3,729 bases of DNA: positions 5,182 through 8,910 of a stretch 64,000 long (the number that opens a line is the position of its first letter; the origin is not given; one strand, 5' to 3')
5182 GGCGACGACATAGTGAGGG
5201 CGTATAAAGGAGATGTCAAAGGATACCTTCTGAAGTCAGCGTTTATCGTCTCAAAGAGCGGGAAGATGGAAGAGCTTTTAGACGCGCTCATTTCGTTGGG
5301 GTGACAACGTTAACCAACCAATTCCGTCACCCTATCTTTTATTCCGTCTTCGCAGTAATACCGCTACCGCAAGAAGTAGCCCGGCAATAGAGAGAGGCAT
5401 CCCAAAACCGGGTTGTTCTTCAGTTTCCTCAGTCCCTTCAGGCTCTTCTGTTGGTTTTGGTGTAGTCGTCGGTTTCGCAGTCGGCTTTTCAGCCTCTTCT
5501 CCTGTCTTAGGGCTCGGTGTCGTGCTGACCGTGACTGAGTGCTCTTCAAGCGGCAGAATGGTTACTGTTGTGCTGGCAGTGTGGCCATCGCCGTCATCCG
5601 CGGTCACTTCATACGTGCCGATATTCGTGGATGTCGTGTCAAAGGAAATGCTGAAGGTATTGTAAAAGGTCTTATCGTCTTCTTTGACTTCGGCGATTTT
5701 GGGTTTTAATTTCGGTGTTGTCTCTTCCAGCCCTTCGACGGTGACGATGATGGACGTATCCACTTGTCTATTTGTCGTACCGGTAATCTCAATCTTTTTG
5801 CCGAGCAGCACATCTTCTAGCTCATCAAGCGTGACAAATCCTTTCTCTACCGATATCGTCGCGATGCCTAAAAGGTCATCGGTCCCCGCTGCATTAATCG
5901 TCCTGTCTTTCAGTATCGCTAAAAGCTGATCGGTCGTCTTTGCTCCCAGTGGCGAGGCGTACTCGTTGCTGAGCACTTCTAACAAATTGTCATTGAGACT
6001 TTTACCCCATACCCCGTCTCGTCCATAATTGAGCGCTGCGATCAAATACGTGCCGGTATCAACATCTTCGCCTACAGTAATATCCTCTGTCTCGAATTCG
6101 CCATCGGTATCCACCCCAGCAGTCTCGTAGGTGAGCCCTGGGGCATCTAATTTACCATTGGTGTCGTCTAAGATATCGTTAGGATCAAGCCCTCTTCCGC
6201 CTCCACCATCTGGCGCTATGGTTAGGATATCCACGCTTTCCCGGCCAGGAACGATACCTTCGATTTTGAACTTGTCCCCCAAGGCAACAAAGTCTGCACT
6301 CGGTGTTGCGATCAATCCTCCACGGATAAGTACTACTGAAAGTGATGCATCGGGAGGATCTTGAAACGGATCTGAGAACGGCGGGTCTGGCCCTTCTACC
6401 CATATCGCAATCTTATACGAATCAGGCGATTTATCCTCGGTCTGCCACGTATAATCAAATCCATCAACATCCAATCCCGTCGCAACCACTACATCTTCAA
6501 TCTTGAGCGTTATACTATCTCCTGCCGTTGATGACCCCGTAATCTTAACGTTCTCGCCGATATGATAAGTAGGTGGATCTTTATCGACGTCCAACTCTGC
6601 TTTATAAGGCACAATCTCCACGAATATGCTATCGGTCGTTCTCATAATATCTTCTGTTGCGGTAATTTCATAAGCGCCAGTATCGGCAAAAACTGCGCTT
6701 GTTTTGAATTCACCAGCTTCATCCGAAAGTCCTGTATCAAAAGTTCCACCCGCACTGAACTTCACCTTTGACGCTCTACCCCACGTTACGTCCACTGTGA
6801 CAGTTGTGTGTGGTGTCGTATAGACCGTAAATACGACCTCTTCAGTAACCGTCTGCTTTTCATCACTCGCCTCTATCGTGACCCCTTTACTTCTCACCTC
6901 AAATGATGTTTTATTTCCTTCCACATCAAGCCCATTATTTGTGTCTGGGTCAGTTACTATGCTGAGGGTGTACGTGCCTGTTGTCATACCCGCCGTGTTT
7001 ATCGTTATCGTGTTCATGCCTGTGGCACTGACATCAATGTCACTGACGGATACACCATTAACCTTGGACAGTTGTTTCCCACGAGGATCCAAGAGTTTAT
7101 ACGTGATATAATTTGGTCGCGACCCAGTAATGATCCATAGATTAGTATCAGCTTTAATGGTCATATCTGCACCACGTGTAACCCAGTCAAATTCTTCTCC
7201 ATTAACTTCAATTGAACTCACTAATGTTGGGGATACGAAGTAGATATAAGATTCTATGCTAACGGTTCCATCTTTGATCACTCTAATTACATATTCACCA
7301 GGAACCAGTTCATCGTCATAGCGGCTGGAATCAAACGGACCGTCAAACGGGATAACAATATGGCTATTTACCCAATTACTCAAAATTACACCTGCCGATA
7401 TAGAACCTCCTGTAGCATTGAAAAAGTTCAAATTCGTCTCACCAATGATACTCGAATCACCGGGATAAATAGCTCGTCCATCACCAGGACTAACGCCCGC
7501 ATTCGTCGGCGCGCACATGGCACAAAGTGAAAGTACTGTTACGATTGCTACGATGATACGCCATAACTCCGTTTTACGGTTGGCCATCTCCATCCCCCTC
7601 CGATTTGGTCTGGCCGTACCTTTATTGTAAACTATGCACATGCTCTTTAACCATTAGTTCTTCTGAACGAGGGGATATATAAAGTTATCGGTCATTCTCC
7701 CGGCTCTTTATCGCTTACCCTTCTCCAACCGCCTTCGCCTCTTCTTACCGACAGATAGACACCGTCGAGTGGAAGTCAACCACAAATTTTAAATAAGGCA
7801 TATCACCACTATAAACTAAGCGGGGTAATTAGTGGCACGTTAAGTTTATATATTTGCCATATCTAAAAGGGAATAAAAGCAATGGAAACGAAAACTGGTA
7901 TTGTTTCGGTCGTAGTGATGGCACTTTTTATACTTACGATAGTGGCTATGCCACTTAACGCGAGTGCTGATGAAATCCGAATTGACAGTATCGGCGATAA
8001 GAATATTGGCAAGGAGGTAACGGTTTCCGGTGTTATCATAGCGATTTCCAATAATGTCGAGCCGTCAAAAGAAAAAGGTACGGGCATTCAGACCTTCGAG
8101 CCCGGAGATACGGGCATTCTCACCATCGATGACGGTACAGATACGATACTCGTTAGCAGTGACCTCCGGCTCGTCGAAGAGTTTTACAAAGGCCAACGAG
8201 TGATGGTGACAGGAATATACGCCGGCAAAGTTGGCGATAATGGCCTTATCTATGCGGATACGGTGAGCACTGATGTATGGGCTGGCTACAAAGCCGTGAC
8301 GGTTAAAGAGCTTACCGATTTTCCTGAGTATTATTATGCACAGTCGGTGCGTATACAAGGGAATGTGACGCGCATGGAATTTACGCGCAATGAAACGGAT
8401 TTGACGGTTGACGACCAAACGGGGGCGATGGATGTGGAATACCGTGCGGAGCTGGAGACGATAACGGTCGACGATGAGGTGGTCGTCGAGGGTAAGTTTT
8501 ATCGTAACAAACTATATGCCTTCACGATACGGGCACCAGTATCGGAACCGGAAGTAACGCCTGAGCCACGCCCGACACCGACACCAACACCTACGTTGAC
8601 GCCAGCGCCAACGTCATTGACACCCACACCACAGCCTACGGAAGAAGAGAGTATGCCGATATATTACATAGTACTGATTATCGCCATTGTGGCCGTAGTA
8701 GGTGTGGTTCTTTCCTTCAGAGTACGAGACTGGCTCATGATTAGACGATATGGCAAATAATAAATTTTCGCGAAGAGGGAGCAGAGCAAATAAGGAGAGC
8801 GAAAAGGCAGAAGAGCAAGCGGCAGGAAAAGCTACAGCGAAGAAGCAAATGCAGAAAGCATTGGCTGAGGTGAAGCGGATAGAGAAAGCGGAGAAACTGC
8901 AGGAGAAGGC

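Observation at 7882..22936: Large type IV pilus / Tad-like adhesion-appendage locus with FlaI, split FlaJ, at least five class-III-signal pilins and giant adhesin-like proteins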

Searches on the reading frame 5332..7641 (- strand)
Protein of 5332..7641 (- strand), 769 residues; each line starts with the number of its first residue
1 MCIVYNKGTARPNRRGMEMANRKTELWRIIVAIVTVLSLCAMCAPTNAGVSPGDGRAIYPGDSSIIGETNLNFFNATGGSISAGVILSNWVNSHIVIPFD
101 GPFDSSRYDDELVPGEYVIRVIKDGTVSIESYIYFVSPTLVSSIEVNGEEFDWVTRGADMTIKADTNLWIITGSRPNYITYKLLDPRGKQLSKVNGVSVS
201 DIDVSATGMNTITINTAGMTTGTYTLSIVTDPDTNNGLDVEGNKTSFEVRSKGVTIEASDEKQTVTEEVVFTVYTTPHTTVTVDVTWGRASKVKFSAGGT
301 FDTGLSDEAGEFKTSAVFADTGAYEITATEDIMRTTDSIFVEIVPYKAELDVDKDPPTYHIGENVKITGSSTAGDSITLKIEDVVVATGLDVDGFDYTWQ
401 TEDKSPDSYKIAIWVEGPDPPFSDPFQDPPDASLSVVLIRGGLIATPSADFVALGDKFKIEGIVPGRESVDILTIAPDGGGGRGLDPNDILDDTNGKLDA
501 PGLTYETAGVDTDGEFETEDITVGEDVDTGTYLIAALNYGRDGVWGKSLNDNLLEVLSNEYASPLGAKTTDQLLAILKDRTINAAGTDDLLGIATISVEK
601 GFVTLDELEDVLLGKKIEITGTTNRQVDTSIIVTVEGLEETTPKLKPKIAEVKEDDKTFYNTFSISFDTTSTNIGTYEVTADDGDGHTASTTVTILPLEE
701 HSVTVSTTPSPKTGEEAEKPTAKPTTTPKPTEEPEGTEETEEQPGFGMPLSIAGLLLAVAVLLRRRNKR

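Call 5: search_protein_families(library=pfam, max_evalue=0.01, proteins=[window:5332-7641:-])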
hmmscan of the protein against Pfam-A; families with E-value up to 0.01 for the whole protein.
window:5332-7641:- (769 aa): 1 family
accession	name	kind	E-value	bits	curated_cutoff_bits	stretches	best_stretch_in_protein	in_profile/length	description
PF18204.6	PGF-CTERM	-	0.0017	18.7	18.8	1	743-766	1-23/23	PGF-CTERM motif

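Call 57: search_protein_families(library=ncbifam, max_evalue=0.01, proteins=[window:5332-7641:-])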
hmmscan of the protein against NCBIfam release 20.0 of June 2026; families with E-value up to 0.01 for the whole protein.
window:5332-7641:- (769 aa): 5 families
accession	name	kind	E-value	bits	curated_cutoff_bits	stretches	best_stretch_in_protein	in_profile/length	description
TIGR04216.1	halo_surf_glyco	exception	1.7e-23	82.8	400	1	504-766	519-783/784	HVO_2072 family ArtA-dependent S-layer glycoprotein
NF041431.1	S_layer_MEMAR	equivalog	3.7e-21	75.3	600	2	393-767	461-819/819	MEMAR_RS02690 family S-layer glycoprotein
TIGR04126.1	PGF_CTERM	domain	5.7e-05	22.7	24.5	1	740-766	2-28/28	PGF-CTERM sorting domain-containing protein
NF058648.1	ECF_sub_HI1622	equivalog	0.0025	17.8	100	1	667-724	65-123/180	NikL family nickel/cobalt ECF transporter subunit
NF045517.1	halo_surf_dom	domain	0.01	16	40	1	618-695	13-86/88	BGTF surface domain-containing protein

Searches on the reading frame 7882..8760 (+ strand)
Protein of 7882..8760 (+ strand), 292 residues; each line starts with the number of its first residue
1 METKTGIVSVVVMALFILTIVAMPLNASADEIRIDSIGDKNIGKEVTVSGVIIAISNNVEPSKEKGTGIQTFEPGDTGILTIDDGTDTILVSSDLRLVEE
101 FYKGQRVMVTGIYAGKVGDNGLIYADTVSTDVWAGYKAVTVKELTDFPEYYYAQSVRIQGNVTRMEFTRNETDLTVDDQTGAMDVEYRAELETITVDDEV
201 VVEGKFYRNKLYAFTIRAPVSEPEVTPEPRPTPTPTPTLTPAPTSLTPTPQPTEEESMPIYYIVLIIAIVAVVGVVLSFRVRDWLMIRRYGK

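Call 4: search_protein_families(library=pfam, max_evalue=0.01, proteins=[window:7882-8760:+])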
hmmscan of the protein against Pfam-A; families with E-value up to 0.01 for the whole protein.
window:7882-8760:+ (292 aa): 3 families
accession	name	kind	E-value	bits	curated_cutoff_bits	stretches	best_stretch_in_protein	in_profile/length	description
PF03100.22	CcmE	-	5e-06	27.2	24.6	1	139-216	5-88/99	CcmE domain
PF16100.11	RMI2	-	0.00015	22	29.4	0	75-114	54-95/132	RecQ-mediated genome instability protein 2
PF19135.5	DUF5818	-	0.002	18.1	27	0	79-127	12-53/57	Protein of unknown function (DUF5818)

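Call 7: search_protein_families(library=ncbifam, max_evalue=0.01, proteins=[window:7882-8760:+])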
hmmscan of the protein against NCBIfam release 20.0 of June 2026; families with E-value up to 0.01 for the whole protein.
window:7882-8760:+ (292 aa): 1 family
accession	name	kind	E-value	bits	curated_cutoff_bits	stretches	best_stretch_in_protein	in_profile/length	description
NF033186.1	internalin_K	exception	0.004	15.7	1100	1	222-254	505-538/604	class 1 internalin InlK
